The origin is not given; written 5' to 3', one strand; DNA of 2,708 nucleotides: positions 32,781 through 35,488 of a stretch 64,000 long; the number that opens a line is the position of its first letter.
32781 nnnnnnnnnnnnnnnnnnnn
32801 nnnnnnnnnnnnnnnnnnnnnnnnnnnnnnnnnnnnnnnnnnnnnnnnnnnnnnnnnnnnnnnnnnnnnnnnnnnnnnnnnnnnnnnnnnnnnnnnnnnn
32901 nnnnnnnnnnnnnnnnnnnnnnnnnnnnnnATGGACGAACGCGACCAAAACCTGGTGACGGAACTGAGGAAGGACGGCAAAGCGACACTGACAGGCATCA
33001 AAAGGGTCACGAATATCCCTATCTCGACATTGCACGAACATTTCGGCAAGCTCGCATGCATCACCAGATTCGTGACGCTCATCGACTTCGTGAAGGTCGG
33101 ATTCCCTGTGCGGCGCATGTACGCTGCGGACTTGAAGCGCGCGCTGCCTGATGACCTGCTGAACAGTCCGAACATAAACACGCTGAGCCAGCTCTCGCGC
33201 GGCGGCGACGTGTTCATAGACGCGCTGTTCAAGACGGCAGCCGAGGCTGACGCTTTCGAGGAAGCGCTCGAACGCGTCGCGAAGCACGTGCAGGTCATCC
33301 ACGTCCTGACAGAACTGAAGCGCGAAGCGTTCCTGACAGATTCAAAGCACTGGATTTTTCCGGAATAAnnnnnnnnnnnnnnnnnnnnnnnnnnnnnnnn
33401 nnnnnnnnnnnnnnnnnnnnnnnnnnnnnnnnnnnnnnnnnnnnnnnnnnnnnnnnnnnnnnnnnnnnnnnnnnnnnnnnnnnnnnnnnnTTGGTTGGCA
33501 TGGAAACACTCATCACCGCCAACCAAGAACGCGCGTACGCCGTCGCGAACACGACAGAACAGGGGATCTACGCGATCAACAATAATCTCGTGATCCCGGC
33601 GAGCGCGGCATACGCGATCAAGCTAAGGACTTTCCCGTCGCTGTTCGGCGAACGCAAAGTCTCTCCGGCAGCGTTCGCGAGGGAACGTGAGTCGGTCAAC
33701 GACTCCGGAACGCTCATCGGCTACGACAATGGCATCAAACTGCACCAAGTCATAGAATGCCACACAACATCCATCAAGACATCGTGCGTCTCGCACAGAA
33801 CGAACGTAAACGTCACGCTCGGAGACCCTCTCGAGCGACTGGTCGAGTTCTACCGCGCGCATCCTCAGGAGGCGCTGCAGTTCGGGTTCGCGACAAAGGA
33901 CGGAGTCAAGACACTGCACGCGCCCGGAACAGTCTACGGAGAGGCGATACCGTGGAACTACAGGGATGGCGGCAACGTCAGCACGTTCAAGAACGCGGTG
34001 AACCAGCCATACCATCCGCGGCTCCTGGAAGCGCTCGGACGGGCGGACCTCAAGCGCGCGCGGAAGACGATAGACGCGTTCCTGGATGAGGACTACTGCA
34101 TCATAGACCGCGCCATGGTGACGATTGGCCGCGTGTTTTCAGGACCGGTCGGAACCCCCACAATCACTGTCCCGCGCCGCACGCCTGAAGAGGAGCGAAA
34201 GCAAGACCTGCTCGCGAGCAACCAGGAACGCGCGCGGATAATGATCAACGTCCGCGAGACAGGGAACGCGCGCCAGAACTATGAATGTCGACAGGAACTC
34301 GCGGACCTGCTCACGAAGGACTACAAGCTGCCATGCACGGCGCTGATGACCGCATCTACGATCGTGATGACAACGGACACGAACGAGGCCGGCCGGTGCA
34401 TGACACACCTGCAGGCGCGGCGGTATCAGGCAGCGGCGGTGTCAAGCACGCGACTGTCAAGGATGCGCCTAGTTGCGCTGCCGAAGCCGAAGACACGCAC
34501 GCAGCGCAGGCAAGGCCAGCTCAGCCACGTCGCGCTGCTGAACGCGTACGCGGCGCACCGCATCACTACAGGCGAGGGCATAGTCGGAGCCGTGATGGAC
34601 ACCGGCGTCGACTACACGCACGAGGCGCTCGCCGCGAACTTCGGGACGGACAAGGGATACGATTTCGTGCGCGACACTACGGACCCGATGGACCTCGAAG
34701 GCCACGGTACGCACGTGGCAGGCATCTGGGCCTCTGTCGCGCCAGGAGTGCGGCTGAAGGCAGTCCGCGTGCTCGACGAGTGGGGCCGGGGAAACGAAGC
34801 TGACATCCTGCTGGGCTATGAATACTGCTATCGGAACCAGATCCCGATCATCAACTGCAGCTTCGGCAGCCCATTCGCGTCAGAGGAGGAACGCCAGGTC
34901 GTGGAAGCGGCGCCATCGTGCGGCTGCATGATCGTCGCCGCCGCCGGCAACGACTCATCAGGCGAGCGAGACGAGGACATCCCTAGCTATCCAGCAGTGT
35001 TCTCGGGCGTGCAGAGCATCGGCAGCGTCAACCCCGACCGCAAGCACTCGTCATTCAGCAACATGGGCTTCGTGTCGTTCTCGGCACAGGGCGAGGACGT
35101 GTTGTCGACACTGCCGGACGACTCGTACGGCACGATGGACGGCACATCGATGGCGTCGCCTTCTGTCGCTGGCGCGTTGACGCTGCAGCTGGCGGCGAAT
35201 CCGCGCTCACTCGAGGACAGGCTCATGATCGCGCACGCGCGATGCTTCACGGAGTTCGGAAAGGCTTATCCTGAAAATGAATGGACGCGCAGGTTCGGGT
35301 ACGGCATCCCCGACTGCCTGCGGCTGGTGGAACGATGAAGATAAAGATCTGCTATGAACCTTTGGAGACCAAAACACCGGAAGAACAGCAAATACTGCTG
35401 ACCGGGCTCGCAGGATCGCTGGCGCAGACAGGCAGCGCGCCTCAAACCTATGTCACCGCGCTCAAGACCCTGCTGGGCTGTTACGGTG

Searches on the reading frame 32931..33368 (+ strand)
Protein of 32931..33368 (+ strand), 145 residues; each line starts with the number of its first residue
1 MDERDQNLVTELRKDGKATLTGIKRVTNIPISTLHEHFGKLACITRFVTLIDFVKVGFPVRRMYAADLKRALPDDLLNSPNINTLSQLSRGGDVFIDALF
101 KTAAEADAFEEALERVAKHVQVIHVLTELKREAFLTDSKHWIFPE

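Call 13: find_encoding_contigs(protein=window:32931-33368:+, flank=10000, max_places=6)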
Protein window:32931-33368:+ (145 aa): 2 contigs read that carry it; 2 places shown.
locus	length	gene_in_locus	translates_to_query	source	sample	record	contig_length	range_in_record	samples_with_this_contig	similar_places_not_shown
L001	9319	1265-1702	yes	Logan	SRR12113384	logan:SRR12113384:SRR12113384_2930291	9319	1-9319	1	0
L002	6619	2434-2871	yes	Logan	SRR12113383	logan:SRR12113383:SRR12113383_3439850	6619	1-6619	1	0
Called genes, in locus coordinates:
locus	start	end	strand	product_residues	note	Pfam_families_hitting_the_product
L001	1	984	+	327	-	?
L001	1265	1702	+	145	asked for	-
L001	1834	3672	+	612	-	PF00082:Peptidase_S8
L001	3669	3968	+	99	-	-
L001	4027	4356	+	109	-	PF09685:MamF_MmsF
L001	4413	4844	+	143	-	-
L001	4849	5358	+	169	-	-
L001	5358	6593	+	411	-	-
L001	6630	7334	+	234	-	-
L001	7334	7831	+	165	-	-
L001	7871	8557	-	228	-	PF00270:DEAD, PF04851:ResIII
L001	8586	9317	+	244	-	?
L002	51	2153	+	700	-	PF03477:ATP-cone, PF00317:Ribonuc_red_lgN, PF02867:Ribonuc_red_lgC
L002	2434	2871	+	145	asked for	-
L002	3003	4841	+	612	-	PF00082:Peptidase_S8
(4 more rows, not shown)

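Call 14: search_protein_families(library=pfam, proteins=[window:32931-33368:+], max_evalue=0.01)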
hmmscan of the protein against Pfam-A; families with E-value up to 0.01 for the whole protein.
window:32931-33368:+ (145 aa): 0 families

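Call 20: find_related_loci(query=window:32931-33368:+, collection=genome_contigs, flank=10000)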
Query window:32931-33368:+ (145 aa) in genome_contigs; peptide patterns used: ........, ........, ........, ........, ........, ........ (x = any residue, [..] = any of these).
277 stretches matched a pattern, but none encodes a relative of the query by tblastn (E <= 1e-3).

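Call 25: find_homologous_proteins(query=window:32931-33368:+, max_evalue=0.001)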
Query window:32931-33368:+ (145 aa): 3 proteins with E <= 0.001 among 56 candidates.
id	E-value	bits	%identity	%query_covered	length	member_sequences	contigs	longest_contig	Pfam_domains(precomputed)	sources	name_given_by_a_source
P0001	2.9e-89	314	100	100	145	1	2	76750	-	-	-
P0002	2.0e-72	259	84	100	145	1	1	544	PF13404.13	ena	-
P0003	1.3e-69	250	79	100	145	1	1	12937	-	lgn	-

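Call 26: find_encoding_contigs(protein=P0003, flank=10000)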
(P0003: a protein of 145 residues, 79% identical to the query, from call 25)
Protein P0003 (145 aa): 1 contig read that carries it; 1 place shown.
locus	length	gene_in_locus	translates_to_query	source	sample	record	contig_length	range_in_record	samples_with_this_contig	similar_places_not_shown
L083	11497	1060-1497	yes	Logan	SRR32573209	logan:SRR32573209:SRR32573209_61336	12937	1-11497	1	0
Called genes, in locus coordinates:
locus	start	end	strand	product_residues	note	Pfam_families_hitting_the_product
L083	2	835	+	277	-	?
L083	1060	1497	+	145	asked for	-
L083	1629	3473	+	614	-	PF00082:Peptidase_S8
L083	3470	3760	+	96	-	-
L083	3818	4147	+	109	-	PF09685:MamF_MmsF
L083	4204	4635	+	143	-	-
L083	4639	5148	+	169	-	-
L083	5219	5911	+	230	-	-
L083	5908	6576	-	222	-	PF00270:DEAD, PF04851:ResIII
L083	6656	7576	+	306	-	-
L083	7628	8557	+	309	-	PF01087:GalP_UDP_transf, PF16285:DUF4931_N (weak), PF11969:DcpS_C (faint), PF16268:DUF4921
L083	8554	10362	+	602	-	PF06202:GDE_C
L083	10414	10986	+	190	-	PF25213:HVO_A0261_N, PF01022:HTH_5, PF01047:MarR (weak), PF12840:HTH_20, PF13412:HTH_24 (weak)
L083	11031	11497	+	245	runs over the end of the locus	PF04402:SIMPL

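Call 27: find_encoding_contigs(protein=P0002, flank=10000)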
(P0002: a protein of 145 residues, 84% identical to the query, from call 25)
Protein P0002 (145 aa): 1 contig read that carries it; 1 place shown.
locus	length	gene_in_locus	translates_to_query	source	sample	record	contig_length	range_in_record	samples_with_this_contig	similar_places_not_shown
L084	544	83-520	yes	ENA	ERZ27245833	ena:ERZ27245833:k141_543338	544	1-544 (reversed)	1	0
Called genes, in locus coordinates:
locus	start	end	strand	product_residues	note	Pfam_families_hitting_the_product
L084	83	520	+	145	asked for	PF13404:HTH_AsnC-type (faint)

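Call 53: search_solved_structures(query=window:32931-33368:+, max_evalue=10, show_alignments=2)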
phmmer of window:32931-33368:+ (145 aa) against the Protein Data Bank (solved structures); distinct sequences matched with E-value up to 10: 15.
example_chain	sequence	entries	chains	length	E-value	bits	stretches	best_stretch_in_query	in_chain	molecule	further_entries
7fby_A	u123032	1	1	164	5.5e-07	32.9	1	1-121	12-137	Transcriptional regulatory protein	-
9w4v_A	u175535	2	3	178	7.9e-07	32.4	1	1-120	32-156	Uncharacterized HTH-type transcriptional regulator PH0140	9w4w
2cyy_A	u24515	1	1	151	1e-05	28.8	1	1-116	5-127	Putative HTH-type transcriptional regulator PH1519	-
1ri7_A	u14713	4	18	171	1.5e-05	28.2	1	1-115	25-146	Putative transcriptional regulator | Putative HTH-type transcriptional regulator PH1519 | Uncharacterized HTH-type transcriptional regulator PH1519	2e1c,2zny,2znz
2cfx_A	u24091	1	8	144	0.017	18.4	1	1-125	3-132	HTH-TYPE TRANSCRIPTIONAL REGULATOR LRPC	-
2w25_A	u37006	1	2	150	0.4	13.9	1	1-122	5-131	PROBABLE TRANSCRIPTIONAL REGULATORY PROTEIN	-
2ia0_A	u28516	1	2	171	0.49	13.7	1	1-42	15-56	Putative HTH-type transcriptional regulator PF0864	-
2vbw_A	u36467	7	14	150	0.59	13.4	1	1-122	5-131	TRANSCRIPTIONAL REGULATORY PROTEIN | PROBABLE TRANSCRIPTIONAL REGULATORY PROTEIN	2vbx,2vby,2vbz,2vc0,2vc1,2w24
4pcq_A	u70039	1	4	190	0.63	13.3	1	1-71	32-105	Possible transcriptional regulatory protein (Probably Lrp/AsnC-family)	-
4jky_A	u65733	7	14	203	1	12.6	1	53-127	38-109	Adenylate kinase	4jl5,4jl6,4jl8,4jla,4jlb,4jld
4jlo_A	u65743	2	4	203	1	12.6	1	53-127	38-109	Adenylate kinase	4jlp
2rgx_A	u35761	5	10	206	1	12.6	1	53-127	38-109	Adenylate kinase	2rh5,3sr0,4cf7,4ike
4qbg_B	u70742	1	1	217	1.2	12.4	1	84-132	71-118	Adenylate kinase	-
4tyq_A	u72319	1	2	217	1.3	12.3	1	84-132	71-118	Adenylate kinase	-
8v3b_a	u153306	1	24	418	3.7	10.8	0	98-132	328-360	O43_129_+4 component B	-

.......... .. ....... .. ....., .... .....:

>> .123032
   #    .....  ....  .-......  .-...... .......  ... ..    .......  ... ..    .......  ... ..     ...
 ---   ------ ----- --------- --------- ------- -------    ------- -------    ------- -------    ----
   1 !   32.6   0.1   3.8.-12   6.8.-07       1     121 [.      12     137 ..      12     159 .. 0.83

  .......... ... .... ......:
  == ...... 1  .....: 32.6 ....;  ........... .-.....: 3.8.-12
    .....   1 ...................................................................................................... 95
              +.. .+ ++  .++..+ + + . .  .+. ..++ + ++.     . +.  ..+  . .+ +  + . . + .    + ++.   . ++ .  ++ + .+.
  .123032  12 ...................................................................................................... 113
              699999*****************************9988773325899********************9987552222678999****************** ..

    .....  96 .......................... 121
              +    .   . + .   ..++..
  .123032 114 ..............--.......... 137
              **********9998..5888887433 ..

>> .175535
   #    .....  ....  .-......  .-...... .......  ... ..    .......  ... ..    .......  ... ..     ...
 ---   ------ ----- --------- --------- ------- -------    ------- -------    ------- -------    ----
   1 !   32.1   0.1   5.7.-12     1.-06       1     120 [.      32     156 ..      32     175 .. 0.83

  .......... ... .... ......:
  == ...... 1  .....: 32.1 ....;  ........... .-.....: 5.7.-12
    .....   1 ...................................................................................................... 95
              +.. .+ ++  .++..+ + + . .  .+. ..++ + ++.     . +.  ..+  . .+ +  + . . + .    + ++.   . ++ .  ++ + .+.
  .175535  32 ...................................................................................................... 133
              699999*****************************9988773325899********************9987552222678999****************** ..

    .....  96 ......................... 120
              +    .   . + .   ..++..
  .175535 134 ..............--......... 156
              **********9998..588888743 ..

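Call 56: search_protein_families(library=pfam, proteins=[window:32931-33368:+, P0002, P0003], max_evalue=1)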
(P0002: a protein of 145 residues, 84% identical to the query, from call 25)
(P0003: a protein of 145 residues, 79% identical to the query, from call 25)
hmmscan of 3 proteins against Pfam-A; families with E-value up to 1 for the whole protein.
window:32931-33368:+ (145 aa): 4 families
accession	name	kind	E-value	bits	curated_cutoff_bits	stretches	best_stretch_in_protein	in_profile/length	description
PF12840.13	HTH_20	-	0.01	16.3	27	1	8-41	9-42/51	Helix-turn-helix domain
PF13412.12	HTH_24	-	0.015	15.3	21.9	1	1-41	1-41/48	Winged helix-turn-helix DNA-binding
PF06348.16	DUF1059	-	0.04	14.6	21.1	1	91-132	6-45/56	Protein of unknown function (DUF1059)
PF15565.11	Imm30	-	0.23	12.1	27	1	99-121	4-26/98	Immunity protein 30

P0002 (145 aa): 3 families
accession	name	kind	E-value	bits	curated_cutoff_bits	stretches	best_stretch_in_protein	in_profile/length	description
PF13404.12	HTH_AsnC-type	-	3.4e-05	24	27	1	1-41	1-41/42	AsnC-type helix-turn-helix domain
PF13412.12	HTH_24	-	0.00013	21.9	21.9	1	1-41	1-41/48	Winged helix-turn-helix DNA-binding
PF12840.13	HTH_20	-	0.079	13.4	27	1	8-41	9-42/51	Helix-turn-helix domain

P0003 (145 aa): 3 families
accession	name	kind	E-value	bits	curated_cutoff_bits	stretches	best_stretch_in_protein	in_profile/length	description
PF13404.12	HTH_AsnC-type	-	0.00017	21.8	27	1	1-41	1-41/42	AsnC-type helix-turn-helix domain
PF13412.12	HTH_24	-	0.00084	19.3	21.9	1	1-41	1-41/48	Winged helix-turn-helix DNA-binding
PF13877.11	RPAP3_C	-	0.16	12.9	23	0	27-54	61-87/92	Potential Monad-binding region of RPAP3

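Call 72: search_solved_structures(query=window:32931-33368:+, max_evalue=0.001, show_alignments=4)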
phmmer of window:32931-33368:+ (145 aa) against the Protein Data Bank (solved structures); distinct sequences matched with E-value up to 0.001: 4.
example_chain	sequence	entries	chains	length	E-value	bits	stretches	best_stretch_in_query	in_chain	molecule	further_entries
7fby_A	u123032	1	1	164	5.5e-07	32.9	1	1-121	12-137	Transcriptional regulatory protein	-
9w4v_A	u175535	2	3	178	7.9e-07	32.4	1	1-120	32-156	Uncharacterized HTH-type transcriptional regulator PH0140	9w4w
2cyy_A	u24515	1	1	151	1e-05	28.8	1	1-116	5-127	Putative HTH-type transcriptional regulator PH1519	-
1ri7_A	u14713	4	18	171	1.5e-05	28.2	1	1-115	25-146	Putative transcriptional regulator | Putative HTH-type transcriptional regulator PH1519 | Uncharacterized HTH-type transcriptional regulator PH1519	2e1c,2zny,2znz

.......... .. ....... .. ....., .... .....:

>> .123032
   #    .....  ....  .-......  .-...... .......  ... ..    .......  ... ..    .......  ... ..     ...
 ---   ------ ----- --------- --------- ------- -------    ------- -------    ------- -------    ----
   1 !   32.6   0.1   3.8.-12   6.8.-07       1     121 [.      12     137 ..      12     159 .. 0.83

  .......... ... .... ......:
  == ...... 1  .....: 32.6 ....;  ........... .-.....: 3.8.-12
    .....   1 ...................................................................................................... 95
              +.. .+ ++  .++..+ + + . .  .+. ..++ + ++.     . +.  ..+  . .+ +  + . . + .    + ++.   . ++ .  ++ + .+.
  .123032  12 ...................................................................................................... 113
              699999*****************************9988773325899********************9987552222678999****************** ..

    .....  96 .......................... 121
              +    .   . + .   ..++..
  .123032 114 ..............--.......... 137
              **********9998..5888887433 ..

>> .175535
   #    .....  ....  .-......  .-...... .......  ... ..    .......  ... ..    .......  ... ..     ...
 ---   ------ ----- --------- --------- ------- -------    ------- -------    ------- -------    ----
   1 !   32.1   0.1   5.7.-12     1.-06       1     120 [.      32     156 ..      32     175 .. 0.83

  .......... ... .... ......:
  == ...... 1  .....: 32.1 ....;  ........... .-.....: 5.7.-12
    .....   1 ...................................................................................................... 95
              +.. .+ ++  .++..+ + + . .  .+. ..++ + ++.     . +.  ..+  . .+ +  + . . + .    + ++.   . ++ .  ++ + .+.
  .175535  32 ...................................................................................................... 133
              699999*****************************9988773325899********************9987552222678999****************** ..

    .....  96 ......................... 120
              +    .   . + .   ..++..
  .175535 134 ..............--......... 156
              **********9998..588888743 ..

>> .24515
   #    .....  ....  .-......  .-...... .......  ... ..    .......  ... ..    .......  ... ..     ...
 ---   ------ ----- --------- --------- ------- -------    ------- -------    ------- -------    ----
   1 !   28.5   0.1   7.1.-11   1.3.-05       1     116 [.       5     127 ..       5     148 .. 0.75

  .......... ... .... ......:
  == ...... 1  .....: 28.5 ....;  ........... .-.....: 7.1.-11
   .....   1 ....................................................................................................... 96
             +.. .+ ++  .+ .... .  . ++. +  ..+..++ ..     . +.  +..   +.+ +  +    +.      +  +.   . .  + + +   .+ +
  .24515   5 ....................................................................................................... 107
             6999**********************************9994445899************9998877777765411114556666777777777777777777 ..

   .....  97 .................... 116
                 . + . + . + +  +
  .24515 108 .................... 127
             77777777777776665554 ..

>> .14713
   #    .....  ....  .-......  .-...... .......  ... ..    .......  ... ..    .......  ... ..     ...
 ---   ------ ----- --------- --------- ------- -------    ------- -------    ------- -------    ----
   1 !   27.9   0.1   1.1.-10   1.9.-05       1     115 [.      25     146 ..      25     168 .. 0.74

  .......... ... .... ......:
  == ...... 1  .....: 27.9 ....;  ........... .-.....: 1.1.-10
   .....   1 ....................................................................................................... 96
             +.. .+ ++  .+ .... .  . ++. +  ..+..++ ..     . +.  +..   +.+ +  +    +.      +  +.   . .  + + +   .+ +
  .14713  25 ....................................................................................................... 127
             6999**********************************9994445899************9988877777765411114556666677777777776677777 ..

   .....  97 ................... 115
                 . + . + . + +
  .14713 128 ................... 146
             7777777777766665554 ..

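Call 75: predict_structure(alignment_id=A3)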
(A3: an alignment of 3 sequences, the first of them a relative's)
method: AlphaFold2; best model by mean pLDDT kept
length: 145 residues; sequences in the alignment: 3
mean_pLDDT: 42.5   pTM: 0.29
mean pLDDT of the five models: 42.5, 39.1, 35.6, 34.4, 33.3
residues with pLDDT >= 90: 0; 70-90: 0; 50-70: 27; < 50: 118
segments of 3 or more residues with pLDDT < 50: 8-24, 26-68, 79-100, 116-138, 140-145
pLDDT, mean of each block of 10 residues (from residue 1): 45 41 46 43 44 34 45 50 38 37 53 50 36 41 31
secondary structure, 60 per line:
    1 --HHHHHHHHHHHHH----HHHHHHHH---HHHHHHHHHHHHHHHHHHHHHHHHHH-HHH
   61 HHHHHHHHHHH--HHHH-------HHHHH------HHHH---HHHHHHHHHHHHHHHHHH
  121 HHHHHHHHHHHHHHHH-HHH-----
elements in order: H3-15 H20-27 H31-56 H58-71 H74-77 H85-89 H96-99 H103-136

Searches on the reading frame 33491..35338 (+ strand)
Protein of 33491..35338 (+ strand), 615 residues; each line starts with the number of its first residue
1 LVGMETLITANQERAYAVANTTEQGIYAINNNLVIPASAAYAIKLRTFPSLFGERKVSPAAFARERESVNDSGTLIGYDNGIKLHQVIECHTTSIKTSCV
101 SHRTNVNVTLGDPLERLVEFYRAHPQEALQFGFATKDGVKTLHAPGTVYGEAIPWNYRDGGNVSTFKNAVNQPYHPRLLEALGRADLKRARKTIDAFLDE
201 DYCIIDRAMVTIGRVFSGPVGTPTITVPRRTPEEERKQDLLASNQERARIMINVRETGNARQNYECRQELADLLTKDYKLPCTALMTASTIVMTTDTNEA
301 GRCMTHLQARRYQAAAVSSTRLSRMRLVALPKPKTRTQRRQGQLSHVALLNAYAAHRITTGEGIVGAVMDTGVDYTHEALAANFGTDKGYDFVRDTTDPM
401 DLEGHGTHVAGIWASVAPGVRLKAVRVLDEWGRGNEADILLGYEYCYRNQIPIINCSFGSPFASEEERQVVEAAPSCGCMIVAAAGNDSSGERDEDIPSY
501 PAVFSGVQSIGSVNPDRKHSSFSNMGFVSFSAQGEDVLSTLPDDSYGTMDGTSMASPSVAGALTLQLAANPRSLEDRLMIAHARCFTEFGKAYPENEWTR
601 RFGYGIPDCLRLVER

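Call 14: search_protein_families(library=pfam, proteins=[window:33491-35338:+], max_evalue=0.01)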
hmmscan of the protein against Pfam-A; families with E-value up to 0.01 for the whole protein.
window:33491-35338:+ (615 aa): 1 family
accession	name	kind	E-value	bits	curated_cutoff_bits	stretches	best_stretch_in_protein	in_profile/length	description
PF00082.27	Peptidase_S8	-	2e-35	123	21.8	1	361-605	1-288/288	Subtilase family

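Call 48: find_related_loci(query=window:33500-35338:+, collection=metagenome_contigs, flank=3000)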
Query window:33500-35338:+ (612 aa) in metagenome_contigs; peptide patterns used: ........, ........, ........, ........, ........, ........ (x = any residue, [..] = any of these).
31 stretches matched a pattern; 8 encode a relative of the query (tblastn E <= 1e-3); 8 distinct loci.
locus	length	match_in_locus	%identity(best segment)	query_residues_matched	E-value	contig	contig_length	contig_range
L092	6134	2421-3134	38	354-569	7e-29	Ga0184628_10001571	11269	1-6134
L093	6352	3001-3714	38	354-569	7e-29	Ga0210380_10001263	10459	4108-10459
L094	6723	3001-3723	38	354-569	1e-20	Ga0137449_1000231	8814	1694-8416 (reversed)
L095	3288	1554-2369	30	344-602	3e-17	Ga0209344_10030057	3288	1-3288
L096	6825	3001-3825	27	357-567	2e-16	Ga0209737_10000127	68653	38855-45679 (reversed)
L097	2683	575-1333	28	222-456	2e-16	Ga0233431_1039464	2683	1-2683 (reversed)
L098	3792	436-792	37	347-457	7e-13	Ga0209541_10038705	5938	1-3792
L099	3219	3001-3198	52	351-409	5e-12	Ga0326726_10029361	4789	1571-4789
